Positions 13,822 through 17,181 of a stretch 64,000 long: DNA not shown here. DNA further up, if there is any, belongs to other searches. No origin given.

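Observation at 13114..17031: Giant secreted membrane protein built from three tandem polytopic modules, next to tRNA-Asp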

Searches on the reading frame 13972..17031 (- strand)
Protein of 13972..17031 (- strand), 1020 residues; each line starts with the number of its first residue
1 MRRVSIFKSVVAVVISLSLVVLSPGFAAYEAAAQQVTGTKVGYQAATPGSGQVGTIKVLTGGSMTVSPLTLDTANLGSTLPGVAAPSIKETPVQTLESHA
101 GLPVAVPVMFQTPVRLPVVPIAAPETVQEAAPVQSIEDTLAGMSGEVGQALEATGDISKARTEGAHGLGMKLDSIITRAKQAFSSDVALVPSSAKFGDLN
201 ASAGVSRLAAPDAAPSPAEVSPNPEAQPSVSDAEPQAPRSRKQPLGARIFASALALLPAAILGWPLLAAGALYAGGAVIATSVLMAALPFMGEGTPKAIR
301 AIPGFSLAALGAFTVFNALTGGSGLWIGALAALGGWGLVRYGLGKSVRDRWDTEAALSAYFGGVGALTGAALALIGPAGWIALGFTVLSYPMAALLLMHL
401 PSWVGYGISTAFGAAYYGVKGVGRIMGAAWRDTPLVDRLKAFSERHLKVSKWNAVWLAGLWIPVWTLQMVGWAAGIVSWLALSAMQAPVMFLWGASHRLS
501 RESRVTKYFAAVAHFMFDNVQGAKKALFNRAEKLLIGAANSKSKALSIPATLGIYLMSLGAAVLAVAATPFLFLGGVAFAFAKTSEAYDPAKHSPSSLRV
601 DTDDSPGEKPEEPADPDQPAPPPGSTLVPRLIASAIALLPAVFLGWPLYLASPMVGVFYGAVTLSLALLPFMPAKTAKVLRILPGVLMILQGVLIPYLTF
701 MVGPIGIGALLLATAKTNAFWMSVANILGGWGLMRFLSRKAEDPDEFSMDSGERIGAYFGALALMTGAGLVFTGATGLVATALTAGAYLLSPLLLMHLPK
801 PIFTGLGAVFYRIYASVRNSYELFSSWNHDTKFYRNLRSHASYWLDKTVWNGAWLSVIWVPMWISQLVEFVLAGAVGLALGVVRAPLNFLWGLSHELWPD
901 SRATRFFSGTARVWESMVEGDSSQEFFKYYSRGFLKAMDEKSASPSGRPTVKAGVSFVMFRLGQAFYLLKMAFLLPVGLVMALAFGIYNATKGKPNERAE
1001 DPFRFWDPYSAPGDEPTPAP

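Call 37: search_protein_representatives(alignment_id=A1)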
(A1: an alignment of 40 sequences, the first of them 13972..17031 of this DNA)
Query: 40 sequences, 993 profile positions. Proteins with E-value up to 0.001 (for the whole library): 106; up to 1e-10: 72; up to 1e-30: 53. The best 106 are listed.
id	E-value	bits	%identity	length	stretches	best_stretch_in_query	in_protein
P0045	0.0e+00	1380.9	-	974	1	1-987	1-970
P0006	0.0e+00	1344.3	-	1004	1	3-987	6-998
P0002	0.0e+00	1266.1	-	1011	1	3-989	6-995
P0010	0.0e+00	1235.1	-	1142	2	188-984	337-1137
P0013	0.0e+00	1222.8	-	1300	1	3-987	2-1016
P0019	0.0e+00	1213.9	-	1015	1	6-992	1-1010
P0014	0.0e+00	1147.4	-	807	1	200-988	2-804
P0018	0.0e+00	1113.8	-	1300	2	230-973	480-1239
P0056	0.0e+00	1076.9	-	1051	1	5-989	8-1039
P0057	0.0e+00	1031.6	-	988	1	2-987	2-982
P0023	0.0e+00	1028.6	-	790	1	235-987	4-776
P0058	4.3e-286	968.7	-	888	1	6-850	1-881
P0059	2.4e-284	962.9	-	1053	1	6-989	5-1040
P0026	1.7e-277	940.2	-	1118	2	229-987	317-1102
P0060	2.3e-274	929.9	-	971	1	7-979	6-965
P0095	2.1e-39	152.1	-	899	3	633-983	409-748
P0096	6.0e-39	150.6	-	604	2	625-970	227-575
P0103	3.0e-20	88.7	-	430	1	63-399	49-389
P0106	1.5e-19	86.4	-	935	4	264-386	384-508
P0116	7.7e-11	57.6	-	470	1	4-205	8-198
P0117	1.9e-10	56.3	-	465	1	20-337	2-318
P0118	3.0e-10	55.6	-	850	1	11-215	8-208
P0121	4.0e-09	51.9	-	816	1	12-201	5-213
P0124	6.2e-08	47.9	-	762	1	5-239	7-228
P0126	4.7e-07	45.0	-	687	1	1-216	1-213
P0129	2.8e-06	42.5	-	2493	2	229-389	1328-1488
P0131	8.9e-06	40.8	-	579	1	4-209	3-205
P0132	1.4e-05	40.2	-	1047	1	4-202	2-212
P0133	1.7e-05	39.9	-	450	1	5-340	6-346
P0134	2.6e-05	39.3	-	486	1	4-167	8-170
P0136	3.9e-05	38.7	-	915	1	4-229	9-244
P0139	1.6e-04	36.7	-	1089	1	4-160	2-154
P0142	3.1e-04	35.7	-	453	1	5-212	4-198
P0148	5.4e-04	34.9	-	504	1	5-136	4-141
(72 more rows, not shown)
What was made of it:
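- Tried and rejected: The census therefore rests on the exhaustive HMM search (call 37).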

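Call 38: search_protein_families(library=pfam, proteins=[P0095, P0096, P0106, P0129, P0116, P0118, P0121, P0124, P0126, P0132], max_evalue=0.001)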
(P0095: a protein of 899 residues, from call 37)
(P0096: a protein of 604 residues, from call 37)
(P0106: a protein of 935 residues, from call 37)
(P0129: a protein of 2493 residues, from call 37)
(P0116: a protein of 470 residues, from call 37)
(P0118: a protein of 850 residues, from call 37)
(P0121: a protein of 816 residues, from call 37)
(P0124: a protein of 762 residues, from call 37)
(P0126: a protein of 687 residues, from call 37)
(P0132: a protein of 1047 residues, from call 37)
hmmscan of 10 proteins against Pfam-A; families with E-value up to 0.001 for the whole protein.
P0095 (899 aa): 0 families

P0096 (604 aa): 0 families

P0106 (935 aa): 0 families

P0129 (2493 aa): 0 families

P0116 (470 aa): 0 families

P0118 (850 aa): 2 families
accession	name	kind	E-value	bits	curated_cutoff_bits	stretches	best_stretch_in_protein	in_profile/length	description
PF17816.7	PDZ_4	-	8.8e-27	94.1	23.1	1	284-396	1-114/114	PDZ domain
PF03572.23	Peptidase_S41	-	1.3e-26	93.6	24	1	493-723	1-164/165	Peptidase family S41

P0121 (816 aa): 2 families
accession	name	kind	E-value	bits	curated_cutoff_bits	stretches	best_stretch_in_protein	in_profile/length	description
PF17816.7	PDZ_4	-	8.3e-31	107.1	23.1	1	300-414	1-114/114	PDZ domain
PF03572.23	Peptidase_S41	-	1.8e-21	76.8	24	1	519-753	1-164/165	Peptidase family S41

P0124 (762 aa): 0 families

P0126 (687 aa): 2 families
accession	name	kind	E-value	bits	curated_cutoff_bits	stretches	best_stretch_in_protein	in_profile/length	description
PF17816.7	PDZ_4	-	2.2e-21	76.7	23.1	1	296-411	1-114/114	PDZ domain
PF03572.23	Peptidase_S41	-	2.5e-11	43.9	24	1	518-686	1-102/165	Peptidase family S41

P0132 (1047 aa): 2 families
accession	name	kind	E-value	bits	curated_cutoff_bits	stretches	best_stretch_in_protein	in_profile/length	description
PF00082.27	Peptidase_S8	-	3.1e-32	112.5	21.8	1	724-964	5-258/288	Subtilase family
PF02163.28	Peptidase_M50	-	2.8e-10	40.4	27.2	1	422-473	162-216/221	Peptidase family M50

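Call 51: find_related_loci(query=A1, collection=genome_contigs, flank=6000)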
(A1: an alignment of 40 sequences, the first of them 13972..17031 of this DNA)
Query A1 (1020 aa) in genome_contigs; peptide patterns used: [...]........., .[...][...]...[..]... (x = any residue, [..] = any of these).
43 stretches matched a pattern; 35 encode a relative of the query (tblastn E <= 1e-3); 35 distinct loci.
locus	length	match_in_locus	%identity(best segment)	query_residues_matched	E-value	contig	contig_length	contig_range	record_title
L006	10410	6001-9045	72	2-1018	0e+0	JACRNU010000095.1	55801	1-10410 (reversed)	MAG: Elusimicrobia bacterium isolate NC_groundwater_1943_Pr3_S-0.2um_66_9 scaffold_407520, whole genome shotgun sequence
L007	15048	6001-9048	61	2-1003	0e+0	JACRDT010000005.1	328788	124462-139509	MAG: Elusimicrobia bacterium isolate NC_groundwater_1679_Pr3_B-0.1um_69_72 SR-2_scaffold_141_346099, whole genome shotgu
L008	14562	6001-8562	50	118-967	0e+0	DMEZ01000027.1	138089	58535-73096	MAG TPA_asm: Elusimicrobia bacterium isolate UBA9639 contig_1884, whole genome shotgun sequence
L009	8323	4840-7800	45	2-993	0e+0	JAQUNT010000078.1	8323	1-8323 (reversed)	MAG: Elusimicrobia bacterium isolate STD1_184 NODE_26906_length_8323_cov_2.573572_Sandtown_D1, whole genome shotgun sequ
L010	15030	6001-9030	40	8-1018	0e+0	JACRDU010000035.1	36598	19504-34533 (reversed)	MAG: Elusimicrobia bacterium isolate NC_groundwater_1680_Pr3_B-0.1um_70_15 SR-2_scaffold_141_717325, whole genome shotgu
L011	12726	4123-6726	45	118-986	0e+0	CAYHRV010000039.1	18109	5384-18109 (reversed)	MAG TPA_asm: uncultured Elusimicrobia bacterium isolate ERP119705_co15_213 genome assembly, contig: NODE_3083_length_181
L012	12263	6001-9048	40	2-1016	0e+0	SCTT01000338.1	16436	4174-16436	MAG: bacterium isolate FW305_bin.15 FW305_bin.15-25100-1, whole genome shotgun sequence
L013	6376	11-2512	45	194-1020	6e-175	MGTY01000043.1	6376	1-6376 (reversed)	MAG: Elusimicrobia bacterium GWA2_69_24 gwa2_scaffold_22533, whole genome shotgun sequence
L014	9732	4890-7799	38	3-1006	2e-164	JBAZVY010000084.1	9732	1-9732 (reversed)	MAG: Elusimicrobiota bacterium isolate SO_2017_GW1_264 NODE_26115_length_9732_cov_0.847996_OW334_2017, whole genome shot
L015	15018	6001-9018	37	2-996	4e-161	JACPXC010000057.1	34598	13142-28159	MAG: Elusimicrobia bacterium isolate NC_groundwater_827_Pr1_B-0.1um_69_30 Montesol18_Bp1_scaffold_1255311, whole genome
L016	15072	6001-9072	39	7-1002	0e+0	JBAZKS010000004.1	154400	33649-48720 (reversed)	MAG: Elusimicrobiota bacterium isolate SO_2017_LW4_15 scaffold_334_c1_LW137-91_2017, whole genome shotgun sequence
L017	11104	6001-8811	37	20-975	1e-157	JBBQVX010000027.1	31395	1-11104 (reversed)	MAG: Elusimicrobiota bacterium isolate Co_metawrap_2019 Cmw_2019_k141_10765517_length_31395_cov_8.9239, whole genome sho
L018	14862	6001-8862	38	7-992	5e-156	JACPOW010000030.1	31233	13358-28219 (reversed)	MAG: Elusimicrobia bacterium isolate NC_groundwater_611_Pr5_B-0.1um_68_12 alan_book_18_scaffold_221568, whole genome sho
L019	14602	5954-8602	45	118-1001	0e+0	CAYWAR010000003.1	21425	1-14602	MAG TPA_asm: uncultured Elusimicrobia sp. isolate binchicken_co248_100 genome assembly, contig: NODE_2522_length_21425_c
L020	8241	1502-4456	37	3-1009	5e-150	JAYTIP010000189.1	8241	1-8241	MAG: Elusimicrobiota bacterium isolate GFS_2774 GFS_2774_188, whole genome shotgun sequence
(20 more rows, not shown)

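Call 53: search_protein_families(library=pfam, proteins=[L017:4515-5876:+, L017:2953-4488:-, L018:4616-5944:-, L013:2495-4705:+, L020:81-1427:+, L010:3827-4999:+, L010:3060-3830:+, L017:2520-2951:+], max_evalue=0.01)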
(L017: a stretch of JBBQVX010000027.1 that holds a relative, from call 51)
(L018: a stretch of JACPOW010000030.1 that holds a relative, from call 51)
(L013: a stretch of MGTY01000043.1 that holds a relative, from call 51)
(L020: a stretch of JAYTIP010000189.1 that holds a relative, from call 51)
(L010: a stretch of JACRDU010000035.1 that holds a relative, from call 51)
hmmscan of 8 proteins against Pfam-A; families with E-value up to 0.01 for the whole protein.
L017:4515-5876:+ (453 aa): 0 families

L017:2953-4488:- (511 aa): 1 family
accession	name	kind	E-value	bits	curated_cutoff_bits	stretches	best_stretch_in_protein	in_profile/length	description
PF13428.12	TPR_14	-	0.0063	17.5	23.5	1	446-484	5-43/44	Tetratricopeptide repeat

L018:4616-5944:- (442 aa): 0 families

L013:2495-4705:+ (736 aa): 24 families
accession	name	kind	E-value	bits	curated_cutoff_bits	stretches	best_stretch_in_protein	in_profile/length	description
PF13414.12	TPR_11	-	1.8e-49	165.6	26.8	6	458-493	4-39/42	TPR repeat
PF00515.34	TPR_1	-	9.1e-44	146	27.8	5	619-652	1-34/34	Tetratricopeptide repeat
PF07719.23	TPR_2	-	1.7e-43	143.6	27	6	518-549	2-33/34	Tetratricopeptide repeat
PF13181.12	TPR_8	-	8.9e-37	122.6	25.7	2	517-549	1-33/34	Tetratricopeptide repeat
PF13431.12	TPR_17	-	6.4e-34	113.8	24.4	3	642-673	2-33/34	Tetratricopeptide repeat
PF13432.12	TPR_16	-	1.4e-31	108.9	32.7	6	522-583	2-63/65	Tetratricopeptide repeat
PF13424.12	TPR_12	-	1.3e-29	102.6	30.1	4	517-581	3-75/77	Tetratricopeptide repeat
PF14559.12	TPR_19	-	3.8e-27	94.9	25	6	631-685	3-57/68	Tetratricopeptide repeat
PF13428.12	TPR_14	-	1e-25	88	23.5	5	522-558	6-42/44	Tetratricopeptide repeat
PF13374.12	TPR_10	-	3.7e-20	71.7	27.5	2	517-545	2-30/42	Tetratricopeptide repeat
PF13176.12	TPR_7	-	8.6e-17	60.2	27.9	2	621-653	1-33/36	Tetratricopeptide repeat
PF24575.1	TPR_Slam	-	1.8e-14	54.4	35.2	1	661-710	55-104/104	Surface lipoprotein assembly modifier, N-terminal TPR repeats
PF13174.12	TPR_6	-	2.6e-14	53.2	26.3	0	621-647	2-28/33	Tetratricopeptide repeat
PF13371.12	TPR_9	-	1.9e-13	50.7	35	2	625-690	1-66/73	Tetratricopeptide repeat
PF03704.23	BTAD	-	4.1e-13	50.4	22.1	2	658-716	67-128/146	Bacterial transcriptional activator domain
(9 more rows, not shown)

L020:81-1427:+ (448 aa): 0 families

L010:3827-4999:+ (390 aa): 0 families

L010:3060-3830:+ (256 aa): 8 families
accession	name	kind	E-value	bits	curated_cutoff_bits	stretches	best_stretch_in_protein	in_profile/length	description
PF00005.33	ABC_tran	-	6.8e-33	114.6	25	1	52-201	1-137/137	ABC transporter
PF13304.12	AAA_21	-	2.4e-09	38.1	27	2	161-237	226-304/304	AAA domain, putative AbiEii toxin, Type IV TA system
PF02463.25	SMC_N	-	2.8e-06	27.3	40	1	62-246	24-212/220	RecF/RecN/SMC N terminal domain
PF13555.12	AAA_29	-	8.7e-05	22.6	27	1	56-79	16-39/61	P-loop containing region of AAA domain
PF03193.22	RsgA_GTPase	-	0.0018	18.6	30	1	54-84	99-128/174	RsgA GTPase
PF13401.12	AAA_22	-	0.0019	18.9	27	1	62-228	5-120/130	AAA domain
PF13191.12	AAA_16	-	0.0032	18.4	32.6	1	60-215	22-156/167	AAA ATPase domain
PF13476.12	AAA_23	-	0.0082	17.2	27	0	55-80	15-37/201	AAA domain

L017:2520-2951:+ (143 aa): 2 families
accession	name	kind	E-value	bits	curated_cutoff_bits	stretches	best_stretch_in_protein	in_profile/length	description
PF07963.17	N_methyl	-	2.2e-08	33.8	21.2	1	11-35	3-27/27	Prokaryotic N-terminal methylation motif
PF16732.10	ComP_DUS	-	1.8e-07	32.4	27.3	1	36-132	1-83/87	Type IV minor pilin ComP, DNA uptake sequence receptor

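Call 64: search_protein_families(library=pfam, alignment_id=A4, max_evalue=0.0001)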
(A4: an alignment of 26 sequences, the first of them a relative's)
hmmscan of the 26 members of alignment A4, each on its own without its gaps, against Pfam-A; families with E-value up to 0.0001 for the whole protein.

A. member 1, P0116 (470 aa): 0 families

B. families by the number of members that match (of 26 scanned): 6 families
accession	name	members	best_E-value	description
PF17816.7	PDZ_4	8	8.3e-31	PDZ domain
PF03572.23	Peptidase_S41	7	3.7e-27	Peptidase family S41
PF00082.27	Peptidase_S8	3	3.1e-32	Subtilase family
PF02163.28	Peptidase_M50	2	6.7e-12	Peptidase family M50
PF01027.25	Bax1-I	1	2.8e-56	Inhibitor of apoptosis-promoting Bax1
PF02517.21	Rce1-like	1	4.7e-13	Type II CAAX prenyl endopeptidase Rce1-like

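Call 68: search_protein_families(library=pfam, proteins=[P0117, P0124, P0131, P0133, P0134, P0136, P0139, P0142, P0148, P0103], max_evalue=0.001)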
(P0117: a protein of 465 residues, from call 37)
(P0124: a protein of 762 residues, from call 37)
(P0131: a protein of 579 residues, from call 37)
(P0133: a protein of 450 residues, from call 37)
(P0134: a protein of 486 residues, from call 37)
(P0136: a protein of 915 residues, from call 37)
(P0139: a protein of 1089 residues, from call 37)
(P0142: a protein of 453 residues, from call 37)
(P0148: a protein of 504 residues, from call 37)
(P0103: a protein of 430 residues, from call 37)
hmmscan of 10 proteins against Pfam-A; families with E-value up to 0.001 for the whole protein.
P0117 (465 aa): 0 families

P0124 (762 aa): 0 families

P0131 (579 aa): 0 families

P0133 (450 aa): 1 family
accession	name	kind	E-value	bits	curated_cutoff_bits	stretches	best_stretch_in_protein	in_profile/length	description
PF01027.25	Bax1-I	-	2.8e-56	191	34.1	1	236-444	3-206/207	Inhibitor of apoptosis-promoting Bax1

P0134 (486 aa): 0 families

P0136 (915 aa): 0 families

P0139 (1089 aa): 2 families
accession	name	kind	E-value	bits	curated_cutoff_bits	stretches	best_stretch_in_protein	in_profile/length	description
PF00082.27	Peptidase_S8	-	5.5e-25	88.7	21.8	1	723-954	6-254/288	Subtilase family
PF02163.28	Peptidase_M50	-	6.7e-12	45.6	27.2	1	420-463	157-200/221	Peptidase family M50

P0142 (453 aa): 1 family
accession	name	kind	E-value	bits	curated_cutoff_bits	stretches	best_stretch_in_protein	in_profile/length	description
PF02517.21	Rce1-like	-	4.7e-13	49.7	22.4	1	261-354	6-92/93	Type II CAAX prenyl endopeptidase Rce1-like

P0148 (504 aa): 0 families

P0103 (430 aa): 0 families
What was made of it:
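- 16312..16929 (-): Leader, aa 35-240: an Ala/Val/Pro/Ser-rich spacer, a conserved ~40-aa motif (aa ~141-185, nt 16477-16611; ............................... in consensus), then an acidic Pro-rich linker. Calls 37, 38, 64 and 68 (same leader on S41/PDZ, S8, M50, Rce1-like and Bax1-I proteins).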

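Call 73: search_protein_families(library=pfam, alignment_id=A1, max_evalue=1)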
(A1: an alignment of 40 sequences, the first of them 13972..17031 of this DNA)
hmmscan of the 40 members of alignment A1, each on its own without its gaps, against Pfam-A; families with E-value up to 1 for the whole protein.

A. member 1, window:13972-17031:- (1020 aa): 0 families

B. families by the number of members that match (of 40 scanned): 9 families
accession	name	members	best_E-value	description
PF07857.17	TMEM144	8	0.0015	Transmembrane family, TMEM144 of transporters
PF18290.7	Nudix_hydro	3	0.15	Nudix hydrolase domain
PF00313.28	CSD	1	1.5e-27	'Cold-shock' DNA-binding domain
PF08206.17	OB_RNB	1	0.0085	Ribonuclease B OB domain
PF23456.1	CSDE1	1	0.071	Cold shock domain-containing protein E1 CSD domain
PF18879.6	EspA_EspE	1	0.11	EspA/EspE family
PF00575.29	S1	1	0.13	S1 RNA binding domain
PF03640.20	Lipoprotein_15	1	0.14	Secreted repeat of unknown function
PF16491.10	Peptidase_M48_N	1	0.68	CAAX prenyl protease N-terminal, five membrane helices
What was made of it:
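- On Any curated protein family (Pfam-A, NCBIfam, PADLOC, PHROGs): Scanning 40 family members gave only sub-threshold TMEM144 hits in 8 of them (call 73).
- Closest known: Pseudo-symmetric membrane proteins made by internal tandem duplication. Different: The TMEM144 hits are sub-threshold and appear in only 8 of 40 members (call 73).
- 8 of 40 family members give weak, sub-threshold hits to the DMT-clan family TMEM144, best E 0.0015 (call 73).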

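Call 77: find_encoding_contigs(protein=P0096, flank=5000, max_places=2)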
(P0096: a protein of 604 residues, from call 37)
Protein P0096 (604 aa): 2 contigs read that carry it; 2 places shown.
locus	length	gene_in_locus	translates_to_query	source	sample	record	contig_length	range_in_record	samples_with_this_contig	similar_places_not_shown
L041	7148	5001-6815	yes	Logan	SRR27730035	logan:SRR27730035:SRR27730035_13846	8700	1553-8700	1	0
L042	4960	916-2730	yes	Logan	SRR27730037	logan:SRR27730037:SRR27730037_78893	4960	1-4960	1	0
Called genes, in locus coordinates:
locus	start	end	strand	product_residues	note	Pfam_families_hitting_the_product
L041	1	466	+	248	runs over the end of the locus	PF13428:TPR_14 (faint), PF13432:TPR_16 (faint), PF13525:YfiO (weak), PF13174:TPR_6 (weak)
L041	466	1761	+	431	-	PF26549:Tricorn_N, PF26550:Tricorn_2nd, PF07676:PD40, PF26549:Tricorn_N, PF07676:PD40, PF26550:Tricorn_2nd, PF26549:Tricorn_N, PF07676:PD40, +5 more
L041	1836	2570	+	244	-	PF13646:HEAT_2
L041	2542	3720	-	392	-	PF00512:HisKA, PF02518:HATPase_c, PF13589:HATPase_c_3 (weak)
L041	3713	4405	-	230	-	PF00072:Response_reg, PF00486:Trans_reg_C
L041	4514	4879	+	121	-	PF00072:Response_reg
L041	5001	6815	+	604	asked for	-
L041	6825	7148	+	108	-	?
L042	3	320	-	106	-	?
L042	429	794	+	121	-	PF00072:Response_reg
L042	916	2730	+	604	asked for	-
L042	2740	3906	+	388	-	PF03435:Sacchrp_dh_NADP, PF16653:Sacchrp_dh_C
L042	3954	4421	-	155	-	PF00160:Pro_isomerase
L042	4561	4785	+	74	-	-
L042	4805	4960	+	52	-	?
